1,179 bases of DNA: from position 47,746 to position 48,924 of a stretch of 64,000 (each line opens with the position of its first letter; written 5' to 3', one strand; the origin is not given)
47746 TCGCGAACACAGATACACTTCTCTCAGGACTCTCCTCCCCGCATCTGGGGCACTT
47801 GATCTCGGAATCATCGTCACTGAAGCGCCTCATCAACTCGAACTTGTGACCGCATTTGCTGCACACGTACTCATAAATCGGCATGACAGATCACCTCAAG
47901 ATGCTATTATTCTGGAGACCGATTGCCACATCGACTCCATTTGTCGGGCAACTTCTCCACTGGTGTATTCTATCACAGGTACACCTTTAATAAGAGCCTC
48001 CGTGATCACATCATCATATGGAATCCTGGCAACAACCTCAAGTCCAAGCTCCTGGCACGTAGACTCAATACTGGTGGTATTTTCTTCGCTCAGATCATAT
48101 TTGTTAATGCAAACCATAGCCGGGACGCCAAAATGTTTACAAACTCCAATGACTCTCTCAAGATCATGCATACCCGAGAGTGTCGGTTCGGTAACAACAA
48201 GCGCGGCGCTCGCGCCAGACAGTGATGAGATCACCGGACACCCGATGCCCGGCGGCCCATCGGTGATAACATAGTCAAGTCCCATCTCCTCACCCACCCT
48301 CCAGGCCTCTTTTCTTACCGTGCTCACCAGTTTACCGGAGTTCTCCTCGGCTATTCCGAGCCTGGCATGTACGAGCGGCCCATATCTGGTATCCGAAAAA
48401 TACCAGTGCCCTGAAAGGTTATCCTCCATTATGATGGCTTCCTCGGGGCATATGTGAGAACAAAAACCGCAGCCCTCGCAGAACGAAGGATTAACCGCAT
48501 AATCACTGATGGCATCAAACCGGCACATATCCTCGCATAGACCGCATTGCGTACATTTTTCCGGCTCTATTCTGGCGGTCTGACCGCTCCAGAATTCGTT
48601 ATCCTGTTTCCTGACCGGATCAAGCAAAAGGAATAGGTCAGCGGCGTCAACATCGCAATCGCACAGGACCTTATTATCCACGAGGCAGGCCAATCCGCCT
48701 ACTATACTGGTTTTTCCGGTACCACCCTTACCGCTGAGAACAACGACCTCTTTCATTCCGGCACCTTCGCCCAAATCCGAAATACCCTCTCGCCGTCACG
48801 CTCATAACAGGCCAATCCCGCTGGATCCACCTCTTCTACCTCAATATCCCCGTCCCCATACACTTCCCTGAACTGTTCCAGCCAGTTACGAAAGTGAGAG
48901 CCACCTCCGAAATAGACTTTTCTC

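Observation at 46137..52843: Tightly packed minus-strand locus of NifX-domain, MinD-ferredoxin, FmdB zinc-ribbon, DUF5320 and Gly/Arg-rich proteins behind a DUF134 regulator: candidate undescribed metallocluster-handling system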

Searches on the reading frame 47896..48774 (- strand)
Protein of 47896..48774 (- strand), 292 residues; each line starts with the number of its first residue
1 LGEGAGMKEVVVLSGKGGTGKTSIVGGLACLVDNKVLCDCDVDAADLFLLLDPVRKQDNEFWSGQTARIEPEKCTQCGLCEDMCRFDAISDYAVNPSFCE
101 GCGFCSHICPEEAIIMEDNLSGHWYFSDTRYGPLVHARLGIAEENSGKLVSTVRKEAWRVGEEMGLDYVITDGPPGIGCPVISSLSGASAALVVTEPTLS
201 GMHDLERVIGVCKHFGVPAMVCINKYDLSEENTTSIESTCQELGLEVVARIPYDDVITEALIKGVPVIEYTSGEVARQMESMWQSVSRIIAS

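Call 3: search_protein_families(library=pfam, proteins=[window:47896-48774:-], max_evalue=0.01)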
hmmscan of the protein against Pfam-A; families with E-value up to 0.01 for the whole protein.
window:47896-48774:- (292 aa): 21 families
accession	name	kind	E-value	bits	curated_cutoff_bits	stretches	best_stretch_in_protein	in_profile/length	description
PF00037.32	Fer4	-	3.8e-13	49.1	21.1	2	68-90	2-24/24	4Fe-4S binding domain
PF01656.29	CbiA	-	2.6e-12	47.2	25.4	1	10-267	1-125/125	CobQ/CobB/MinD/ParA nucleotide binding domain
PF10609.15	ParA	-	2.6e-11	43.8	27.1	1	165-285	111-244/246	NUBPL iron-transfer P-loop NTPase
PF12838.12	Fer4_7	-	2.4e-09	37.9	27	2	61-88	28-52/52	4Fe-4S dicluster domain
PF13187.11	Fer4_9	-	2.3e-07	31.2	27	1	70-88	34-51/52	4Fe-4S dicluster domain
PF12837.12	Fer4_6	-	3e-07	30.5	25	2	67-89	2-24/24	4Fe-4S binding domain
PF14697.11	Fer4_21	-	1.3e-06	28.8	35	1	67-116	1-59/59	4Fe-4S dicluster domain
PF12797.12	Fer4_2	-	1.5e-06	28.2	24.5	1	69-84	5-20/22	4Fe-4S binding domain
PF25160.1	LdpA_Fe-S-bd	-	5.3e-06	26.5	27.6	1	71-116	2-45/49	LdpA Fe-S cluster-binding domain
PF03193.22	RsgA_GTPase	-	3e-05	24.3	30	1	202-249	39-88/174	RsgA GTPase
PF13484.11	Fer4_16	-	3.8e-05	24.8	30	0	99-117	2-20/66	4Fe-4S double cluster binding domain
PF13237.11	Fer4_10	-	8e-05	22.9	25.5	1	68-110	3-53/53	4Fe-4S dicluster domain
PF13614.12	AAA_31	-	8.4e-05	23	27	0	166-211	118-163/177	AAA domain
PF13534.11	Fer4_17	-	8.6e-05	23.4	22.2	0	73-86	1-14/61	4Fe-4S dicluster domain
PF12798.12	Fer4_3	-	0.00022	22.3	27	0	74-88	1-15/15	4Fe-4S binding domain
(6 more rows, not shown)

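Call 58: search_protein_families(library=ncbifam, proteins=[window:47896-48756:-], max_evalue=0.001)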
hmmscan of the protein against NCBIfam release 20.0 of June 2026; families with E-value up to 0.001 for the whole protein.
window:47896-48756:- (286 aa): 40 families (the best 25 are shown)
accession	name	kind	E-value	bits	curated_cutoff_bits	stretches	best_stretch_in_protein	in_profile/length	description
TIGR01968.1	minD_bact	equivalog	2.3e-17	63.2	212.9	1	160-271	112-227/261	septum site-determining protein MinD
TIGR01969.1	minD_arch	subfamily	4.3e-17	62.1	201.75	2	160-267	109-216/251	cell division ATPase MinD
NF041136.1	MrpORP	equivalog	2.3e-13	50.2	450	1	159-280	114-248/365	iron-sulfur cluster carrier protein MrpORP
NF040770.1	hetero_SS_HdrA2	exception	1.2e-10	40.2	1100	1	59-112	570-627/777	CoB-CoM heterodisulfide reductase HdrA2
NF008079.0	PRK10818.1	equivalog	7.9e-09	35.2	508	1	156-208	110-162/270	septum site-determining protein MinD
NF038196.1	ferrodoxin_EFR1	subfamily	3.1e-08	34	75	1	62-112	181-233/242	EFR1 family ferrodoxin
NF041546.1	ParA_partition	equivalog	4.4e-08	32.9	180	1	146-278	65-202/203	ParA family partition ATPase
NF041891.1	hdrA_Methbact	equivalog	6.5e-08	31.3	1300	1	60-115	566-625/762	ferredoxin:CoB-CoM heterodisulfide reductase subunit HdrA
TIGR02179.1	PorD_KorD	subfamily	7.9e-08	32.3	60.05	1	56-112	15-76/78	2-oxoacid:acceptor oxidoreductase, delta subunit, pyruvate/2-ketoisovalerate family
NF045480.1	FdxA_Actino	equivalog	9.3e-08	32.3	125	0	88-118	35-65/107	ferredoxin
TIGR03287.1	methan_mark_16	hypoth_equivalog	1.6e-07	30.2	363.95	1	53-110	287-349/391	methanogenesis marker 16 metalloprotein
TIGR01971.1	NuoI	subfamily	1.8e-07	30.8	113.05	1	85-113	75-103/121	NADH-quinone oxidoreductase, chain I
TIGR02700.1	flavo_MJ0208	hypoth_equivalog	2.5e-07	30.2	251.35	1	47-110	129-196/234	dihydromethanopterin reductase (acceptor)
TIGR01944.1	rnfB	subfamily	5.1e-07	29.4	68.7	1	50-113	97-165/190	RnfABCDGE type electron transport complex subunit B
NF058577.1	FdxA_fam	equivalog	7.3e-07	29.3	65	1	66-107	7-52/52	4Fe-4S ferredoxin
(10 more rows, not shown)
